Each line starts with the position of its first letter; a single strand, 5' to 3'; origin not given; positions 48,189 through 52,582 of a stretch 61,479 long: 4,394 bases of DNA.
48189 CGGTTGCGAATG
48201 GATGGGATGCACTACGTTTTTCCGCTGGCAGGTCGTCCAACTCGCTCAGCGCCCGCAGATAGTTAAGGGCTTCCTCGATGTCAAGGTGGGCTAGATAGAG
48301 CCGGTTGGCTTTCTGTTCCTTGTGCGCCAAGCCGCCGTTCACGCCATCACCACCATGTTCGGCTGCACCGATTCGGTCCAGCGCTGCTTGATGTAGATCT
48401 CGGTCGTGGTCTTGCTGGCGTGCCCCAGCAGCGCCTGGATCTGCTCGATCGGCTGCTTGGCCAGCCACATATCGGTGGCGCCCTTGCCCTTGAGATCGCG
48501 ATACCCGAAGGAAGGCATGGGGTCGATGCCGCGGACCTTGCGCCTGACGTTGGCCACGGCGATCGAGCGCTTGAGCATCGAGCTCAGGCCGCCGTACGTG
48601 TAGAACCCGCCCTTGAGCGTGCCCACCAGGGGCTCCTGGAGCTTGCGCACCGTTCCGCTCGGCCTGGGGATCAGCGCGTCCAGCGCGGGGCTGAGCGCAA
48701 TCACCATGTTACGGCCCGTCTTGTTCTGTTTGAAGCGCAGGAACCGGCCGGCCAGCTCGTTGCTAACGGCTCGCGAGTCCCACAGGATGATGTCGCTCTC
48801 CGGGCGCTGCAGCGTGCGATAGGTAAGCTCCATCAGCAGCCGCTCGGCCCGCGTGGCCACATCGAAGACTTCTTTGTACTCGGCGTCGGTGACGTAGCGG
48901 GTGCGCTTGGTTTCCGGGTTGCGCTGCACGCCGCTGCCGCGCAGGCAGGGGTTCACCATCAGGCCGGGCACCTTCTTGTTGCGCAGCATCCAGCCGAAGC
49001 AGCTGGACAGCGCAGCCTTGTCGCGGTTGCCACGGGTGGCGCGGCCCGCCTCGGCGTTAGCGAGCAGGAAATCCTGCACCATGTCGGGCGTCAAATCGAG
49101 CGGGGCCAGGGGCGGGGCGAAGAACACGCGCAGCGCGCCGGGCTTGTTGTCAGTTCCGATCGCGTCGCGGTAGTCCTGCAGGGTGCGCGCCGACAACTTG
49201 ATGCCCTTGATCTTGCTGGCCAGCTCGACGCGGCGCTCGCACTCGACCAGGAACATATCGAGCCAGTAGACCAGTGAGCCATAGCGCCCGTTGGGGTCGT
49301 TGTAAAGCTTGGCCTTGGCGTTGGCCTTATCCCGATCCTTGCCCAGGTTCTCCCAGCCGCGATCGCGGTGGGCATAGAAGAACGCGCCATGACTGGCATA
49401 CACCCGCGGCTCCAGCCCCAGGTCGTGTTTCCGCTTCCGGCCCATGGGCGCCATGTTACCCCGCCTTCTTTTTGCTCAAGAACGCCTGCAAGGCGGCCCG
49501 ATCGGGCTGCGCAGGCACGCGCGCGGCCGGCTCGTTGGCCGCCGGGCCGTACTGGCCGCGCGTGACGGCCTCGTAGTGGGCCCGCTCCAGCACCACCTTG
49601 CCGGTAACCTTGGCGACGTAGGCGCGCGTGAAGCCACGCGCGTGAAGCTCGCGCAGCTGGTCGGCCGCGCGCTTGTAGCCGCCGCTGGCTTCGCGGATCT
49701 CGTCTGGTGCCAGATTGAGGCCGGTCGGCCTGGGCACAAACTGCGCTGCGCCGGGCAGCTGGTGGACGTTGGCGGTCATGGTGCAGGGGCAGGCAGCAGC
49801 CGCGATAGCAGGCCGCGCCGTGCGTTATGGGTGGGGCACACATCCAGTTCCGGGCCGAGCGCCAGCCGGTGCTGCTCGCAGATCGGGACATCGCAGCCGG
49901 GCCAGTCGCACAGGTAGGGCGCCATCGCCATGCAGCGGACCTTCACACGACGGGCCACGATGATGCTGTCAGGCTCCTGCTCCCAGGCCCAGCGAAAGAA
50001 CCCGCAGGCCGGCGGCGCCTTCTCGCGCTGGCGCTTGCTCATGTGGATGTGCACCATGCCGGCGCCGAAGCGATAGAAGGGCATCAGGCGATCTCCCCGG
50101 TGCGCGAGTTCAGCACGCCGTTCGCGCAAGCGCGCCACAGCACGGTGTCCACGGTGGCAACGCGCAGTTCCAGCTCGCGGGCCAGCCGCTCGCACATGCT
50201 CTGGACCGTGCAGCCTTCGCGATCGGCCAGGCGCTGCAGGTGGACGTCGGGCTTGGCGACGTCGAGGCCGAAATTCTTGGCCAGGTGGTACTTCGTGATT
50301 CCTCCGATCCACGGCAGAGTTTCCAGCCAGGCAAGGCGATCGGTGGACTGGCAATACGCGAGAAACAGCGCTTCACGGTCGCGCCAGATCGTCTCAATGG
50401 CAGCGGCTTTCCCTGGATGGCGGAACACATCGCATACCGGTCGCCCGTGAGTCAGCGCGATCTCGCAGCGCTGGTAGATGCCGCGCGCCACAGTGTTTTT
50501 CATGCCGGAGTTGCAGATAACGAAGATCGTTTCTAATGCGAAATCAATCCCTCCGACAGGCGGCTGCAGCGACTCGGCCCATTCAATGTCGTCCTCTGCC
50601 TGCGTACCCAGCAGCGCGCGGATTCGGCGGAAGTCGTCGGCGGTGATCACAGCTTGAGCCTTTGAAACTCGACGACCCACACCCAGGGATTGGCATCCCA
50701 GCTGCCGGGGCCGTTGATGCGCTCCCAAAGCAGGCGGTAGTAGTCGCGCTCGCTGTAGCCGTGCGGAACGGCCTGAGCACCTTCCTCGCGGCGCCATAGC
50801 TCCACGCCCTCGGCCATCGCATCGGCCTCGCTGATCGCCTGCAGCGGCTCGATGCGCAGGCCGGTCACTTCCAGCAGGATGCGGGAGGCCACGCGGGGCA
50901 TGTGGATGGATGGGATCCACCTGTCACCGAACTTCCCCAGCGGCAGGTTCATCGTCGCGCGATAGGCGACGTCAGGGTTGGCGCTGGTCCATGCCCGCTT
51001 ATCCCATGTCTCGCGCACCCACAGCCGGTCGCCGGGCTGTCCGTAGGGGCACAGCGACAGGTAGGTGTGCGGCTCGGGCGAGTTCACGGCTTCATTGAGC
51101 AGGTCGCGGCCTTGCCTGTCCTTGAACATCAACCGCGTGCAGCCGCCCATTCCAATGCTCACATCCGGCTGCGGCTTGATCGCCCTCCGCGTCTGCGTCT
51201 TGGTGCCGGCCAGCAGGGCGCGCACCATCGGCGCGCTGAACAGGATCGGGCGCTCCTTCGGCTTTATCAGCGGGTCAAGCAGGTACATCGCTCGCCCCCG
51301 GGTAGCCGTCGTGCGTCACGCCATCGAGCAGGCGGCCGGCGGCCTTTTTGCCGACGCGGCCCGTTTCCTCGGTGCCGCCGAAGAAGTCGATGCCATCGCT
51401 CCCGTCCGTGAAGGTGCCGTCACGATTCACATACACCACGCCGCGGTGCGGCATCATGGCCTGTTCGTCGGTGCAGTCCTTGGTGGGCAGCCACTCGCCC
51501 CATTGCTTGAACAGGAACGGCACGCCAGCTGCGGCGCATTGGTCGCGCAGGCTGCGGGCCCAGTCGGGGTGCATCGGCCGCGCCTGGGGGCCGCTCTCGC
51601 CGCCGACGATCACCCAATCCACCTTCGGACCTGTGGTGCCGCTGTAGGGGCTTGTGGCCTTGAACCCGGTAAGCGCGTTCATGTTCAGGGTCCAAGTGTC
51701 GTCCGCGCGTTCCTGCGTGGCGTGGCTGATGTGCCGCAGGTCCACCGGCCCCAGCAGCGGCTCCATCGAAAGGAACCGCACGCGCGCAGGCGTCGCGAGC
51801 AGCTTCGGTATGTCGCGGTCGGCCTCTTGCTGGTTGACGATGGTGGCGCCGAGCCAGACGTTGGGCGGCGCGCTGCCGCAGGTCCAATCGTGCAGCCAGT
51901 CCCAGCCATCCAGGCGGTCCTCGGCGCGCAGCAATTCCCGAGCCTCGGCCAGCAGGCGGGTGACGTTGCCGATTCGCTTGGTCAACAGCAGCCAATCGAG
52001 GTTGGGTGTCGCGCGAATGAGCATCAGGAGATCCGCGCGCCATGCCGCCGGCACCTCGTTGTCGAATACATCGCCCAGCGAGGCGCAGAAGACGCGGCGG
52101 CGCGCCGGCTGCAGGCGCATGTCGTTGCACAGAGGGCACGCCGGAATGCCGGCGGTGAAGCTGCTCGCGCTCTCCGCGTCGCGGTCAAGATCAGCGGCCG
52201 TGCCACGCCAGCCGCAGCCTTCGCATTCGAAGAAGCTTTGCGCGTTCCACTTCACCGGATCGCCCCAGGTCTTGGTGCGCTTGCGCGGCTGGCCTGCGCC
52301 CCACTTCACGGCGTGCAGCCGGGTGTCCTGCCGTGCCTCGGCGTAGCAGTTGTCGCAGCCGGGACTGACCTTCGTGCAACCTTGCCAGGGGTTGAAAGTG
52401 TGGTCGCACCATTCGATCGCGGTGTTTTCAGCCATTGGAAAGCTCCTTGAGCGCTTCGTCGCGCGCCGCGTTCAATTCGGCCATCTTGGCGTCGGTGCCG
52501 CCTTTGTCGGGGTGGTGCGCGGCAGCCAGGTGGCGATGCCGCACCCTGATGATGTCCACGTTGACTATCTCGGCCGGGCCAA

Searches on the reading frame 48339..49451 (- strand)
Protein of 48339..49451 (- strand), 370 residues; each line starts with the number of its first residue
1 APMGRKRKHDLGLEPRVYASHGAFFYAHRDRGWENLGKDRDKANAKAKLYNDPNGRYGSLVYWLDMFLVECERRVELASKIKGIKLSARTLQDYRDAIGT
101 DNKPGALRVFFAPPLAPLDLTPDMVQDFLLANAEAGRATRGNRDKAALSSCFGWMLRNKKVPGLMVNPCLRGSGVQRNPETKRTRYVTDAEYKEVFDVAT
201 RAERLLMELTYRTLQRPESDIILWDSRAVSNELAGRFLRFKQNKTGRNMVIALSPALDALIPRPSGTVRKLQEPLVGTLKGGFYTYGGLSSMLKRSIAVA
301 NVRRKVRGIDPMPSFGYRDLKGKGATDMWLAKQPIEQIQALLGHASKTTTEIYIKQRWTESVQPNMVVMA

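Call 103: search_protein_families(library=pfam, proteins=[window:48339-49451:-], max_evalue=0.001)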
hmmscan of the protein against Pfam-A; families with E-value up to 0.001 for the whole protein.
window:48339-49451:- (370 aa): 1 family
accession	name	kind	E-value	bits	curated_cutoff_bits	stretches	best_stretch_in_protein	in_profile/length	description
PF00589.27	Phage_integrase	-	0.00011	22.5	27.1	1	190-356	6-168/172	Phage integrase family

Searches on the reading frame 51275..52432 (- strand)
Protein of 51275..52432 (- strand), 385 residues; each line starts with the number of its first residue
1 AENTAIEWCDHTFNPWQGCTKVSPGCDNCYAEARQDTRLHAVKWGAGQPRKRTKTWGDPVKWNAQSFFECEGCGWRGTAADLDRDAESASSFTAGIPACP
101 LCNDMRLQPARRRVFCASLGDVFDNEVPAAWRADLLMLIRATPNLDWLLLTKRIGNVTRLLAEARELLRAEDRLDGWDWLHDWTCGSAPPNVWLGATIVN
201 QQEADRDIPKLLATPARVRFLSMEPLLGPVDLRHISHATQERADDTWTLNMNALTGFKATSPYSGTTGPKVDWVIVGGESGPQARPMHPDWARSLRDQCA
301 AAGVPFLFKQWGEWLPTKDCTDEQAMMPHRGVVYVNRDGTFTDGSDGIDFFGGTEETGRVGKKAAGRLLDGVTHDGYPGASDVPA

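Call 103: search_protein_families(library=pfam, proteins=[window:51275-52432:-], max_evalue=0.001)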
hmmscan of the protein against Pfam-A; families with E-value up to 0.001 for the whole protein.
window:51275-52432:- (385 aa): 1 family
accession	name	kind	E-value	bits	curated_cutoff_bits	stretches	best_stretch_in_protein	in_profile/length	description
PF07505.17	DUF5131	-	6.9e-89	298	28.9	1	3-378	1-243/243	Protein of unknown function (DUF5131)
